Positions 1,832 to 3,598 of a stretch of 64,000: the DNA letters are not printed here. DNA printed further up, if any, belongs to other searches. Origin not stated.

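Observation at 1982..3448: HAO-family octahaem cytochrome encoded as the third gene of a bc-complex operon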

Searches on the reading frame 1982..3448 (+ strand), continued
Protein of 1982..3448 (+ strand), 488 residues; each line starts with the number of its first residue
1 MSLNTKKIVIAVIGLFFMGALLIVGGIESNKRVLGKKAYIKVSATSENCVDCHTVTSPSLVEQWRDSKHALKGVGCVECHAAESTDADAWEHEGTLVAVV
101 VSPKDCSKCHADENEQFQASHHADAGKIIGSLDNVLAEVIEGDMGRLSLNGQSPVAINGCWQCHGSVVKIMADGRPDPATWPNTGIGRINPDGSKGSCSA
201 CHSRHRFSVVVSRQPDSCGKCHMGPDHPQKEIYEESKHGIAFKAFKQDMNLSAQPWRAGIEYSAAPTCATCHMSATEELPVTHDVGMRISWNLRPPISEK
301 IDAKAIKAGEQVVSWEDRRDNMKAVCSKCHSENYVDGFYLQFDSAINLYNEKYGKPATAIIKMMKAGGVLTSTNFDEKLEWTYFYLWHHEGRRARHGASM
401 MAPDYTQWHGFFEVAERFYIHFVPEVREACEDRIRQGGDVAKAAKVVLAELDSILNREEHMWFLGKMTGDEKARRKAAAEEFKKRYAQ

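Call 41: predict_structure(alignment_id=A1)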
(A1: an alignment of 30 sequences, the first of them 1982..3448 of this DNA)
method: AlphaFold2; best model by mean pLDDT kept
length: 488 residues; sequences in the alignment: 30
mean_pLDDT: 63.8   pTM: 0.48
mean pLDDT of the five models: 63.8, 60.6, 59.5, 58.0, 57.3
residues with pLDDT >= 90: 71; 70-90: 141; 50-70: 129; < 50: 147
segments of 3 or more residues with pLDDT < 50: 31-37, 125-166, 181-191, 193-242, 244-270, 402-406
pLDDT, mean of each block of 10 residues (from residue 1): 87 93 71 47 72 69 60 66 71 69 57 58 43 30 33 33 46 59 40 42 32 30 31 41 44 35 36 57 57 70 83 85 74 77 81 92 95 85 75 60 53 86 96 95 97 91 80 81 64
secondary structure, 60 per line:
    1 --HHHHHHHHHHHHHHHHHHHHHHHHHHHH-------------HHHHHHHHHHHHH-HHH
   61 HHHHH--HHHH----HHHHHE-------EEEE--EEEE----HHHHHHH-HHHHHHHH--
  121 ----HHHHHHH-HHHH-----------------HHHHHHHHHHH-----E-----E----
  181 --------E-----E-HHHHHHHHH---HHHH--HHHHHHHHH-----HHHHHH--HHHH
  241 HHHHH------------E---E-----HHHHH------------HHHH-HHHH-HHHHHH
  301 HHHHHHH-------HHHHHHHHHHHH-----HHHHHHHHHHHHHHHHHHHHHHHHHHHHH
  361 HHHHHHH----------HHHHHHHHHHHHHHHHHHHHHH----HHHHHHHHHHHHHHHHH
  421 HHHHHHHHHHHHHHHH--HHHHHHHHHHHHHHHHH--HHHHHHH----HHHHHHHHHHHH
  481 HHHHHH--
elements in order: H3-30 H44-56 H58-65 H68-71 H76-80 E89-92 E95-98 H103-109 H111-118 H125-131 H133-136 H154-164 H197-205 H209-212 H215-223 H229-234 H237-245 H268-272 H285-288 H290-293 H295-307 H315-326 H332-367 H378-399 H404-436 H439-455 H458-464 H469-486

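Call 45: fold_search(model_id=the predicted structure, library=pdb)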
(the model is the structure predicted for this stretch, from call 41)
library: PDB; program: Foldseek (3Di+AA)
matches with E <= 10: 89; with E <= 0.001: 10
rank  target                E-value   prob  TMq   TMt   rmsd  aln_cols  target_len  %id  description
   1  4qo5                  3.7e-12  1.00  0.43  0.41  11.3       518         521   25  Hypothetical multiheme protein (released 2015-12-23)
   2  4n4m                  8.6e-07  1.00  0.29  0.28  14.6       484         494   20  Kuenenia stuttgartiensis hydroxylamine oxidoreductase soaked in phenyl hydrazine (released 2013-12-11)
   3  1fgj_A                1.1e-06  1.00  0.36  0.36  10.8       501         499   20  X-RAY STRUCTURE OF HYDROXYLAMINE OXIDOREDUCTASE (released 1998-03-04)
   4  4n4n_A                1.4e-06  1.00  0.35  0.34  13.2       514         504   19  Nitrosomonas europea HAO (released 2013-12-11)
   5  4n4j                  1.5e-06  1.00  0.28  0.28  14.0       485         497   20  Kuenenia stuttgartiensis hydroxylamine oxidoreductase (released 2013-12-11)
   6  4n4n_E                3.0e-06  1.00  0.35  0.34  12.8       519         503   20  Nitrosomonas europea HAO (released 2013-12-11)
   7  6t5e                  3.3e-06  1.00  0.31  0.33  13.3       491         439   17  Hydroxylamine Oxidoreductase from Brocadia fulgida (released 2020-11-18)
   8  6h5l_A                4.8e-06  1.00  0.35  0.34   9.6       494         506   20  Kuenenia stuttgartiensis reducing HAO-like protein complex Kustc0457/Kustc0458 (released 2019-04-10)
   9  6hif_A                1.0e-05  1.00  0.29  0.27  16.3       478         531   20  Kuenenia stuttgartiensis hydrazine dehydrogenase complex (released 2019-04-17)
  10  6hif_I                2.0e-05  1.00  0.33  0.31  13.4       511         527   17  Kuenenia stuttgartiensis hydrazine dehydrogenase complex (released 2019-04-17)
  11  3bng                  8.4e-01  0.11  0.19  0.20  22.8       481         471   15  W. succinogenes NrfA Y218F (released 2008-02-26)
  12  2z0v_A                1.9e+00  0.04  0.08  0.15  27.9       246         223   12  Crystal structure of BAR domain of Endophilin-III (released 2008-05-13)
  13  8imk_G                2.0e+00  0.10  0.12  0.24  16.0       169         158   13  D3-D4, D1-D2, D'3-D'4, D'1-D'2 cylinder in cyanobacterial phycobilisome from Anthocerotibacter panamensis (Cluster C) (released 2023-10-25)
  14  8i7r_C7               2.6e+00  0.04  0.10  0.12  47.4       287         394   14  In situ structure of axonemal doublet microtubules in mouse sperm with 48-nm repeat (released 2023-10-11)
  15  9fqr_By               3.0e+00  0.03  0.10  0.11  41.8       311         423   13  96-nm repeat of axonemal doublet microtubules from bovine sperm (released 2025-03-26)
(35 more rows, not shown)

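Call 48: list_cluster_members(proteins=[window:1982-3448:+, window:3743-4999:+, P0123, P0124, P0127])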
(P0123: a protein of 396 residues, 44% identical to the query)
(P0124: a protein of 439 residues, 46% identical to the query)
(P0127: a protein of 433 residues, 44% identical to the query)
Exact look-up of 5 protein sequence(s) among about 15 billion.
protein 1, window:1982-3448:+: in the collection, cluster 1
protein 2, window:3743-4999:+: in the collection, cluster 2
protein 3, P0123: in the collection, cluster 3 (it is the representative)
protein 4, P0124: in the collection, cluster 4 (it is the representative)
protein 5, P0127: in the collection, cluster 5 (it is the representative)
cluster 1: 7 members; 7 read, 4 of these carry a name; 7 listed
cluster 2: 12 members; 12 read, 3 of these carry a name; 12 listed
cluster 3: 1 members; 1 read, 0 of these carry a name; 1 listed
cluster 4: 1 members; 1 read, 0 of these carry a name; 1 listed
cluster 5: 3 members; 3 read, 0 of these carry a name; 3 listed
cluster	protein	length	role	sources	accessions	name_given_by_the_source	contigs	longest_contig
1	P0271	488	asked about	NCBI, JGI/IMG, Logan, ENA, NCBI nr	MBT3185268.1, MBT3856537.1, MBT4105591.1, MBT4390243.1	MAG: hydroxylamine oxidoreductase [Nitrospina sp.] | hydroxylamine dehydrogenase | hydroxylamine oxidoreductase [Nitrospina sp.]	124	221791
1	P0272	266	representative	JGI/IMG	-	cytochrome c553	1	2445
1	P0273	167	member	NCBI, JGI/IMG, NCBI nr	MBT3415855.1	MAG: hypothetical protein HN426_11935 [Nitrospina sp.] | hypothetical protein [Nitrospina sp.]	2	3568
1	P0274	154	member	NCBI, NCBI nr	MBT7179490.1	MAG: hypothetical protein HN907_08135 [Nitrospina sp.] | hypothetical protein [Nitrospina sp.]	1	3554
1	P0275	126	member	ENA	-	-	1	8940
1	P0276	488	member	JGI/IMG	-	-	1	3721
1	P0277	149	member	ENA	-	-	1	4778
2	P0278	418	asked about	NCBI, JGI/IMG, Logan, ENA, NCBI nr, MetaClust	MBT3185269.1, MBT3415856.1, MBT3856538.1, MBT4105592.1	MAG: hypothetical protein HOI59_13215 [Nitrospina sp.] | hypothetical protein | hypothetical protein [Nitrospina sp.]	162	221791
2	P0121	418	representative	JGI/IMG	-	-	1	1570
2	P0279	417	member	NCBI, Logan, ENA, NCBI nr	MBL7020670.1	MAG: hypothetical protein ISR86_09005 [Nitrospinaceae bacterium] | hypothetical protein [Nitrospinaceae bacterium]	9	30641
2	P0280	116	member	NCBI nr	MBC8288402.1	hypothetical protein [Nitrospinota bacterium]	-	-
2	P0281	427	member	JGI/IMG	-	-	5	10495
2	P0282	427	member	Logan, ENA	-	-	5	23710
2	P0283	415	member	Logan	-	-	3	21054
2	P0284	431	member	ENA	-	-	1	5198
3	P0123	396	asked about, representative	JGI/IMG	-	-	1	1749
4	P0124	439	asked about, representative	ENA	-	-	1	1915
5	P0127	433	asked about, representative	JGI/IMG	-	-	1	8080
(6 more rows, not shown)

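Call 67: find_encoding_contigs(protein=P0009, flank=7000, max_places=2)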
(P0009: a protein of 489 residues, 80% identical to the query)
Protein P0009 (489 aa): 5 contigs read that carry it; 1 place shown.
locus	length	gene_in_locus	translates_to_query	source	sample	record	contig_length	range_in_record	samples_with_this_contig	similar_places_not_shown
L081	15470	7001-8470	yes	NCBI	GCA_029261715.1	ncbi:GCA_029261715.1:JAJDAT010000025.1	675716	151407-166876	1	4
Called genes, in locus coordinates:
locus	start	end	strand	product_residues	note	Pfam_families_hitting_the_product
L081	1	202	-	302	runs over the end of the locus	PF00115:COX1 (faint), PF08984:DUF1858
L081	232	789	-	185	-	PF04542:Sigma70_r2, PF08281:Sigma70_r4_2, PF04545:Sigma70_r4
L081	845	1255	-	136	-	PF00072:Response_reg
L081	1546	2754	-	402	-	PF00158:Sigma54_activat, PF14532:Sigma54_activ_2, PF07728:AAA_5 (faint), PF25601:AAA_lid_14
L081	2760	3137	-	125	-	PF00072:Response_reg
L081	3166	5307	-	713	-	PF00989:PAS, PF13188:PAS_8 (weak), PF08448:PAS_4 (faint), PF13426:PAS_9, PF24820:Diguanyl_cycl_sensor (weak), PF00989:PAS, PF00512:HisKA, PF02518:HATPase_c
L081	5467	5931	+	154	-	PF00355:Rieske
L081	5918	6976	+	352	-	PF00033:Cytochrome_B, PF13631:Cytochrom_B_N_2, PF00032:Cytochrom_B_C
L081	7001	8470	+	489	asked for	PF13435:Cytochrome_C554 (faint), PF09699:Paired_CXXCH_1 (faint), PF14522:Cytochrome_C7 (faint), PF14537:Cytochrom_c3_2 (faint), PF13447:Multi-haem_cyto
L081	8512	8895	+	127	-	PF00571:CBS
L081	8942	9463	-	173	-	PF00156:Pribosyltran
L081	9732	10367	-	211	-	PF00571:CBS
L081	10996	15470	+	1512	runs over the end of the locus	PF00310:GATase_2, PF04898:Glu_syn_central, PF01645:Glu_synthase, PF01493:GXGXG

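Call 68: find_encoding_contigs(protein=P0013, flank=7000, max_places=2)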
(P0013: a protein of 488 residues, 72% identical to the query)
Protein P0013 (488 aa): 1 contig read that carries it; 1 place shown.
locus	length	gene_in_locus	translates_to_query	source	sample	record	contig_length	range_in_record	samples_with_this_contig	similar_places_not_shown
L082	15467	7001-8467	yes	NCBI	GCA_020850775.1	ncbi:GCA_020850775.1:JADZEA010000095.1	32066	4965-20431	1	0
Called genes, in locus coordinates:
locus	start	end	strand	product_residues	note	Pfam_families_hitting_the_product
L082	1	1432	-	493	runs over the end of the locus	PF00361:Proton_antipo_M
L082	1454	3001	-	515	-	PF01059:Oxidored_q5_N (weak), PF00361:Proton_antipo_M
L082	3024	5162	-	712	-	PF00662:Proton_antipo_N, PF00361:Proton_antipo_M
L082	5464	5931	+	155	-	PF00355:Rieske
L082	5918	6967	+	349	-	PF00033:Cytochrome_B, PF13631:Cytochrom_B_N_2, PF00032:Cytochrom_B_C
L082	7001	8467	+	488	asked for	PF13435:Cytochrome_C554 (faint), PF22113:Mtrc-MtrF_II-IV_dom (faint), PF14537:Cytochrom_c3_2 (faint), PF14522:Cytochrome_C7 (weak), PF13447:Multi-haem_cyto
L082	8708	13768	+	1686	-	PF00069:Pkinase, PF03109:ABC1, PF07714:PK_Tyr_Ser-Thr, PF13191:AAA_16, PF01590:GAF, PF13185:GAF_2, PF00158:Sigma54_activat, PF14532:Sigma54_activ_2, +8 more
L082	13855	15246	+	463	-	PF00206:Lyase_1, PF10415:FumaraseC_C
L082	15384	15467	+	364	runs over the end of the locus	PF00365:PFK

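Call 77: find_encoding_contigs(protein=P0035, flank=8000, max_places=1)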
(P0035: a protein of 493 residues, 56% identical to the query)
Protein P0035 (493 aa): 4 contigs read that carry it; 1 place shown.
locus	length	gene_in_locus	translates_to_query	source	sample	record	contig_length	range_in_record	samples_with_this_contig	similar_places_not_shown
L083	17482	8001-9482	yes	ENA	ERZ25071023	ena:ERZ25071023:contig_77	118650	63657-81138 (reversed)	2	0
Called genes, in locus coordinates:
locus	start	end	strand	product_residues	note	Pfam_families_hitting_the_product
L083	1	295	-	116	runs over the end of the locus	PF02085:Cytochrom_CIII (faint), PF14522:Cytochrome_C7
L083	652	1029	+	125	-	-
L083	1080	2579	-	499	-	PF03264:Cytochrom_NNT (weak), PF14522:Cytochrome_C7 (faint)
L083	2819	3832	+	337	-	PF01636:APH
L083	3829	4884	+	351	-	PF01583:APS_kinase, PF08433:KTI12 (weak), PF13671:AAA_33, PF01814:Hemerythrin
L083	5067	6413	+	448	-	PF13372:Alginate_exp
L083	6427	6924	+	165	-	PF00355:Rieske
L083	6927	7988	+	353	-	PF00033:Cytochrome_B, PF14358:DUF4405 (weak), PF13631:Cytochrom_B_N_2, PF00032:Cytochrom_B_C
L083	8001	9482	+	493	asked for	PF13435:Cytochrome_C554 (faint), PF09699:Paired_CXXCH_1 (faint), PF14522:Cytochrome_C7 (faint), PF14537:Cytochrom_c3_2 (faint), PF22113:Mtrc-MtrF_II-IV_dom (faint), PF13447:Multi-haem_cyto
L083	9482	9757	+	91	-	PF03927:NapD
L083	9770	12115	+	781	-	PF04879:Molybdop_Fe4S4, PF00384:Molybdopterin, PF01568:Molydop_binding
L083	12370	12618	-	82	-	-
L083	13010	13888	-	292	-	PF14256:YwiC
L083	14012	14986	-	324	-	PF04055:Radical_SAM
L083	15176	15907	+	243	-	PF04405:ScdA_N, PF01814:Hemerythrin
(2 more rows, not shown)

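Call 78: find_encoding_contigs(protein=P0046, flank=8000, max_places=1)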
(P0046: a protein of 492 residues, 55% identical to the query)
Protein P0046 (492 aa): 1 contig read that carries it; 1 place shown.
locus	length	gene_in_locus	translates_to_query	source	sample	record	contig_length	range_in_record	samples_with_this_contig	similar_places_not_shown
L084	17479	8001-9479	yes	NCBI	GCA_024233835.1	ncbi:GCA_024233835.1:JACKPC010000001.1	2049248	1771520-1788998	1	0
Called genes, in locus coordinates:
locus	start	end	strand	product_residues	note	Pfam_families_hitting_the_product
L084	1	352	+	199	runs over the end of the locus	PF02661:Fic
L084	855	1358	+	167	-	-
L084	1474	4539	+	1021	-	PF00873:ACR_tran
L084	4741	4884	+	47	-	-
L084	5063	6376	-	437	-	PF01609:DDE_Tnp_1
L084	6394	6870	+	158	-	PF00355:Rieske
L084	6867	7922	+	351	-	PF00033:Cytochrome_B, PF13631:Cytochrom_B_N_2, PF00032:Cytochrom_B_C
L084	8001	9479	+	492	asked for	PF13435:Cytochrome_C554 (faint), PF09699:Paired_CXXCH_1 (faint), PF14522:Cytochrome_C7 (faint), PF14537:Cytochrom_c3_2 (faint), PF13447:Multi-haem_cyto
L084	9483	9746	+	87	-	PF03927:NapD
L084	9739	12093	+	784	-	PF04879:Molybdop_Fe4S4, PF00384:Molybdopterin, PF01568:Molydop_binding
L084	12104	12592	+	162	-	PF02085:Cytochrom_CIII (faint), PF03892:NapB (weak), PF14522:Cytochrome_C7 (faint), PF22678:Cytochrom_c_NrfB-like (faint), PF03264:Cytochrom_NNT (faint)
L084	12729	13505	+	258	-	PF00520:Ion_trans, PF07885:Ion_trans_2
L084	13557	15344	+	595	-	PF13372:Alginate_exp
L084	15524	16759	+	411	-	-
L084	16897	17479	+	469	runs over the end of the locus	-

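Call 79: find_encoding_contigs(protein=P0025, flank=8000, max_places=1)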
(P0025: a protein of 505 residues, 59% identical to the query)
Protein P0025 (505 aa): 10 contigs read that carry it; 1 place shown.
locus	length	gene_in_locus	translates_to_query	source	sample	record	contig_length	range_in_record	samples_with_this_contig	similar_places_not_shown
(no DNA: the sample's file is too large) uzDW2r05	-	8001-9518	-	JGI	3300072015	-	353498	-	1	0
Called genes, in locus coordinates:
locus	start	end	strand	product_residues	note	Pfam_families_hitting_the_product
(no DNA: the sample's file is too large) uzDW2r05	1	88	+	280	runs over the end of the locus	PF06452:CBM9_1 (weak)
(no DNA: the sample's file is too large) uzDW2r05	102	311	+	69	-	-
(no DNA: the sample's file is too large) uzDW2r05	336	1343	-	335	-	PF13793:Pribosyltran_N, PF00156:Pribosyltran, PF14572:Pribosyl_synth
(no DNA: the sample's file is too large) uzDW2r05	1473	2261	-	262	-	PF00218:IGPS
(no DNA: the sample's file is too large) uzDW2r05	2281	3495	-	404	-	PF02885:Glycos_trans_3N, PF00591:Glycos_transf_3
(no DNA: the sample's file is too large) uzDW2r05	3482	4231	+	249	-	PF01522:Polysacc_deac_1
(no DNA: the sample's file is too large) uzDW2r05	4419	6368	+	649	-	PF00330:Aconitase, PF00694:Aconitase_C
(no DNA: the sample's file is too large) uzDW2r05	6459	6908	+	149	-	PF00355:Rieske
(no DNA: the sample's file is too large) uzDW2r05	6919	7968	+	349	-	PF00033:Cytochrome_B, PF13631:Cytochrom_B_N_2, PF00032:Cytochrom_B_C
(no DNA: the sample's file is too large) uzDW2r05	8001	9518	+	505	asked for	PF13435:Cytochrome_C554 (faint), PF09699:Paired_CXXCH_1 (faint), PF14522:Cytochrome_C7 (faint), PF13447:Multi-haem_cyto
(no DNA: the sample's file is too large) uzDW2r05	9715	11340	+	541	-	PF01073:3Beta_HSD, PF01370:Epimerase, PF05368:NmrA, PF07993:NAD_binding_4 (faint), PF13460:NAD_binding_10, PF16363:GDP_Man_Dehyd, PF00510:COX3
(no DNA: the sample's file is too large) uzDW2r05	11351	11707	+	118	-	PF03626:COX4_pro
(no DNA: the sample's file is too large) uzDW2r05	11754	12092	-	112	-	-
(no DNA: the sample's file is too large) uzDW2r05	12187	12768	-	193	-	-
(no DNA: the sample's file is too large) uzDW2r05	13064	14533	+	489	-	PF00749:tRNA-synt_1c, PF19269:Anticodon_2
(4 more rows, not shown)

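Call 84: find_encoding_contigs(protein=P0001, flank=6000, max_places=1)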
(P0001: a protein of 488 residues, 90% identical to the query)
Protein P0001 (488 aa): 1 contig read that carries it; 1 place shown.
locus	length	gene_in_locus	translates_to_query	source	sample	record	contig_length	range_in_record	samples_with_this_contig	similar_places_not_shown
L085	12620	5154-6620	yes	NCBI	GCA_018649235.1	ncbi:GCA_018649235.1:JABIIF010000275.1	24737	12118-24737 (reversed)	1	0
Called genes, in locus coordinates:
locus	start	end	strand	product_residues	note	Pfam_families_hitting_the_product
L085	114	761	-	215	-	-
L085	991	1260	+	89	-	PF02604:PhdYeFM_antitox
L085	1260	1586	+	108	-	PF05016:ParE_toxin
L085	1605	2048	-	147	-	PF00034:Cytochrom_C, PF13442:Cytochrome_CBB3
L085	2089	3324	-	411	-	-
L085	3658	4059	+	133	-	PF00355:Rieske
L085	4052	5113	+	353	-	PF00033:Cytochrome_B, PF13631:Cytochrom_B_N_2, PF00032:Cytochrom_B_C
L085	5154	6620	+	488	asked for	PF09699:Paired_CXXCH_1 (faint), PF13435:Cytochrome_C554 (faint), PF14522:Cytochrome_C7 (weak), PF14537:Cytochrom_c3_2 (faint), PF22113:Mtrc-MtrF_II-IV_dom (faint), PF13447:Multi-haem_cyto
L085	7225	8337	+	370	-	PF04055:Radical_SAM, PF19288:CofH_C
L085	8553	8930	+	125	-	PF00072:Response_reg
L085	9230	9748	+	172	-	PF13690:CheX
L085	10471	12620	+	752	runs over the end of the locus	PF01627:Hpt, PF02895:H-kinase_dim, PF02518:HATPase_c, PF01584:CheW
